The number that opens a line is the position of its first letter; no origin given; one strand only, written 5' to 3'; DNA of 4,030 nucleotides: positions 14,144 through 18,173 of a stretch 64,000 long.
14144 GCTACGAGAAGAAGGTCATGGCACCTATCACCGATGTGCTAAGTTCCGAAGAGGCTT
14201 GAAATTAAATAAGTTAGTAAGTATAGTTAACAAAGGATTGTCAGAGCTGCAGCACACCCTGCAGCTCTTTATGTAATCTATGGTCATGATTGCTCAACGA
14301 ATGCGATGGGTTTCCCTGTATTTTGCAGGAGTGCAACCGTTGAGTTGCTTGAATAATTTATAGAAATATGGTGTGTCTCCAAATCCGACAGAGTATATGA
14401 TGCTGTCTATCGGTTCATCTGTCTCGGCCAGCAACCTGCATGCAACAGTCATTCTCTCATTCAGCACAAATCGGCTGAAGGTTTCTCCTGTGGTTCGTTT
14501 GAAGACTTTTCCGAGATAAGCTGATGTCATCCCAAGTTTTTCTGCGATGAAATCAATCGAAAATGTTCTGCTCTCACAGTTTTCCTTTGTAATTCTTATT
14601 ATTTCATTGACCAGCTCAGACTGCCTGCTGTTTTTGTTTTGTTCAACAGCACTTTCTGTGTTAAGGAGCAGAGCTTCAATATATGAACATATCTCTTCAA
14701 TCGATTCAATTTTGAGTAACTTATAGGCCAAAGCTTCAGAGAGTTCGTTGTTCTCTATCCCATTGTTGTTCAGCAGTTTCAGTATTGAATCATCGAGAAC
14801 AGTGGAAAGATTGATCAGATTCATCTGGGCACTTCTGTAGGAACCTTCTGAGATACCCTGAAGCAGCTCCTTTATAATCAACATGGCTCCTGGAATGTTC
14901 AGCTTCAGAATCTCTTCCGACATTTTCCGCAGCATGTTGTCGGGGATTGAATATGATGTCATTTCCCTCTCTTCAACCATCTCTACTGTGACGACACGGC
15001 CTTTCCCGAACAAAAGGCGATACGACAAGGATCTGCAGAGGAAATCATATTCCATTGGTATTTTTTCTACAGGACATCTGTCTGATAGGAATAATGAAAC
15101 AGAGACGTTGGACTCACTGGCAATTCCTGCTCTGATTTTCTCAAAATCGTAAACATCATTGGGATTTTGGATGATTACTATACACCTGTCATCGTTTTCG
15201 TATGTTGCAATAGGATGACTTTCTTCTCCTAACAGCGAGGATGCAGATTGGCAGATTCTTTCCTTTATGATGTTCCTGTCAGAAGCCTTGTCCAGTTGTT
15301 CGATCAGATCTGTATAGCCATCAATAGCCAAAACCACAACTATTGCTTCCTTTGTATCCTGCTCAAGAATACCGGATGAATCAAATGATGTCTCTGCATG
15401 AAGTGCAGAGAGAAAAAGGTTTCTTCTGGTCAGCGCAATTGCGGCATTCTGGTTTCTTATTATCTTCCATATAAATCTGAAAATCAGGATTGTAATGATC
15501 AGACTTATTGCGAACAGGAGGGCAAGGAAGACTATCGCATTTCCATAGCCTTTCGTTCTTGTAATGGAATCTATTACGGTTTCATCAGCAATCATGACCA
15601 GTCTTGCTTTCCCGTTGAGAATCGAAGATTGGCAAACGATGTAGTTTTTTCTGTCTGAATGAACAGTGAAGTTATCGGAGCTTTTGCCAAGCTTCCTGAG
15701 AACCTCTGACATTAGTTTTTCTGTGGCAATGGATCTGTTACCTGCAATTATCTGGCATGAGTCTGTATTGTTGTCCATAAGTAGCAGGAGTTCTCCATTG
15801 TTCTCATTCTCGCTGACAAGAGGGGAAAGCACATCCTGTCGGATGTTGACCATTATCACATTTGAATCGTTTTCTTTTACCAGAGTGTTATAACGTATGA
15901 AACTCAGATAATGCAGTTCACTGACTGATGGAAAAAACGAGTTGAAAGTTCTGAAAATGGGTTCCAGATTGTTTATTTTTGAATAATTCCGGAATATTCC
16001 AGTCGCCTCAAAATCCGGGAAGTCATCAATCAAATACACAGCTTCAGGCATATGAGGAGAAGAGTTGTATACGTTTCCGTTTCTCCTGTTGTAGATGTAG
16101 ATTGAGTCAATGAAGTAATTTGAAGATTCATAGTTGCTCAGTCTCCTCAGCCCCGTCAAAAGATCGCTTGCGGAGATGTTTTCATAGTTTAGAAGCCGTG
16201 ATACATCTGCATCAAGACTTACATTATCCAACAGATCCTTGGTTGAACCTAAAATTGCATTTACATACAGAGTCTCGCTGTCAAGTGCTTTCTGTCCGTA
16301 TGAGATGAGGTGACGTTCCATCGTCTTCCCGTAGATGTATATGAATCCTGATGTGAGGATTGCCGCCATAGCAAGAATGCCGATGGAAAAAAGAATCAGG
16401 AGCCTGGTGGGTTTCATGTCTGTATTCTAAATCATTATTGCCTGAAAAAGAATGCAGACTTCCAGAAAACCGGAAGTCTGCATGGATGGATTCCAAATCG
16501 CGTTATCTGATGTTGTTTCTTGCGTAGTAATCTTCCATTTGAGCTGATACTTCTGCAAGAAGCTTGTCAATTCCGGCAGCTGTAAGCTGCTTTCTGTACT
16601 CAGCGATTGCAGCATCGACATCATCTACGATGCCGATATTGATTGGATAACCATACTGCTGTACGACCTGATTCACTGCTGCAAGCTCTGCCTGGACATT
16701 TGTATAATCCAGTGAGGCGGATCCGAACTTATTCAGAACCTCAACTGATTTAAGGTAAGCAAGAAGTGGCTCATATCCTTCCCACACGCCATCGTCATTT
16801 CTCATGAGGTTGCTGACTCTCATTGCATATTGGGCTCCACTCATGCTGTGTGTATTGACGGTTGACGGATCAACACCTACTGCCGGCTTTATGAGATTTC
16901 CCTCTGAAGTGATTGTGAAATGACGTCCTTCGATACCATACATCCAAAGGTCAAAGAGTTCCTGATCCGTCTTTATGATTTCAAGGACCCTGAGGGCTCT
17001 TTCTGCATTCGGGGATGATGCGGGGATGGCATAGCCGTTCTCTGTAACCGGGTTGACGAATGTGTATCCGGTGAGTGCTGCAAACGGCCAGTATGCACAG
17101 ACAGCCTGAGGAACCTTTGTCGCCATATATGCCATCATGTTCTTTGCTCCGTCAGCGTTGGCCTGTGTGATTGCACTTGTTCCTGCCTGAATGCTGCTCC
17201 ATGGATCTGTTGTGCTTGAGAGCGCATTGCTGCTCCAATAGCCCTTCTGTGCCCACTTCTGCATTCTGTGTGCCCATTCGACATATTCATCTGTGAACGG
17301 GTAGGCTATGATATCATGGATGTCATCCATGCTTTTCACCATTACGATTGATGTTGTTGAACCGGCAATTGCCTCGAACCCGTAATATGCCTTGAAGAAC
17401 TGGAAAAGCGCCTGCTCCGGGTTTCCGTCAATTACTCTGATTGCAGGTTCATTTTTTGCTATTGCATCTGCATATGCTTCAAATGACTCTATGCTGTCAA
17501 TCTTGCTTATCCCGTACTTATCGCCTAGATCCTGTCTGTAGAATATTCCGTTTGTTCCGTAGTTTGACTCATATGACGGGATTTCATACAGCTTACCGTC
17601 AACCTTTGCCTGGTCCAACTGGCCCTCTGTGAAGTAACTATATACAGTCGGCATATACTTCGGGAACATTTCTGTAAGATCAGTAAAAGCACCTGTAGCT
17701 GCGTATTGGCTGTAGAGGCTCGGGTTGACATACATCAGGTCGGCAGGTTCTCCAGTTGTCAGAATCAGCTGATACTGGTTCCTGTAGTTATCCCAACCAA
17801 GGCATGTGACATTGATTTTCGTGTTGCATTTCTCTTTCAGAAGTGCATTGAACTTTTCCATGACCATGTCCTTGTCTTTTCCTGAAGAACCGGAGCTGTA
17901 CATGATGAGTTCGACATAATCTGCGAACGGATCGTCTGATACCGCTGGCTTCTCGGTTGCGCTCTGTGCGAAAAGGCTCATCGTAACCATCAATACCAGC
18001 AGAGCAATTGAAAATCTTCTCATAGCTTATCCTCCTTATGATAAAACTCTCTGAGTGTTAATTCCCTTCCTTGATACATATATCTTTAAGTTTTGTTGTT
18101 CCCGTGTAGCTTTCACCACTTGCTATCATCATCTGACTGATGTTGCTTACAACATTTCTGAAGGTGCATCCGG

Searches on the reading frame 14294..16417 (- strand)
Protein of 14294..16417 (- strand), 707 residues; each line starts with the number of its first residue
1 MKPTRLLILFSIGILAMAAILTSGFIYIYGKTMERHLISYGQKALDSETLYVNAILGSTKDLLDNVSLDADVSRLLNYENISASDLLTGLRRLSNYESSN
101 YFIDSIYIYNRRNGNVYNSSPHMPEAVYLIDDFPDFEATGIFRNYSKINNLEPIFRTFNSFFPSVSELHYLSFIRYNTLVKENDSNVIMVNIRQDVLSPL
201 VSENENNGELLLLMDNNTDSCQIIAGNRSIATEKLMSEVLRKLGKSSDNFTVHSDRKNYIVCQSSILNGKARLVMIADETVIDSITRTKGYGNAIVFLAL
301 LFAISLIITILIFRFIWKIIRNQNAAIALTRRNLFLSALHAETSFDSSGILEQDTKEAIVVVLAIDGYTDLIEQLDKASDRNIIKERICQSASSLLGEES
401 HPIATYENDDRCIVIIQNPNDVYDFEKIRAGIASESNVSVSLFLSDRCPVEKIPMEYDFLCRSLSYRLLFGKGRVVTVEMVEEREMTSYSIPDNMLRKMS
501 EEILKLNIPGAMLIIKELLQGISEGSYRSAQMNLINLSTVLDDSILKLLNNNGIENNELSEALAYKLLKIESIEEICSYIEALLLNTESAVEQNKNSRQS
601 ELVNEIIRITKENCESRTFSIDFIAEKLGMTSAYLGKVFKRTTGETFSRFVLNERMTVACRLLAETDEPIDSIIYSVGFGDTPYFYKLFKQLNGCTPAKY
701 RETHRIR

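Call 57: search_protein_families(library=pfam, proteins=[window:14294-16417:-], max_evalue=1e-8)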
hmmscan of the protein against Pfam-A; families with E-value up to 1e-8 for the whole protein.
window:14294-16417:- (707 aa): 2 families
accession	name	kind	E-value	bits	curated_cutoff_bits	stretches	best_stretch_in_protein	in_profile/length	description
PF12833.13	HTH_18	-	2.7e-21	76.1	33.6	1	624-702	1-79/80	Helix-turn-helix domain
PF00165.29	HTH_AraC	-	1.5e-11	44.6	26.6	0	666-701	7-41/42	Bacterial regulatory helix-turn-helix proteins, AraC family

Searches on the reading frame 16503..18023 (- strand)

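Call 57: search_protein_families(library=pfam, proteins=[window:16503-18023:-], max_evalue=1e-8)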
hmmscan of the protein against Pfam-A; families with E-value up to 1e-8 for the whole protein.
window:16503-18023:- (506 aa): 2 families
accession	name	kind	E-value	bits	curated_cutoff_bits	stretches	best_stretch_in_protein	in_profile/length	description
PF12010.13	DUF3502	-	6.9e-18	65.3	24.4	1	438-501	7-69/69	Domain of unknown function (DUF3502)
PF01547.30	SBP_bac_1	-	5e-17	63.3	26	1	57-348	13-298/307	Bacterial extracellular solute-binding protein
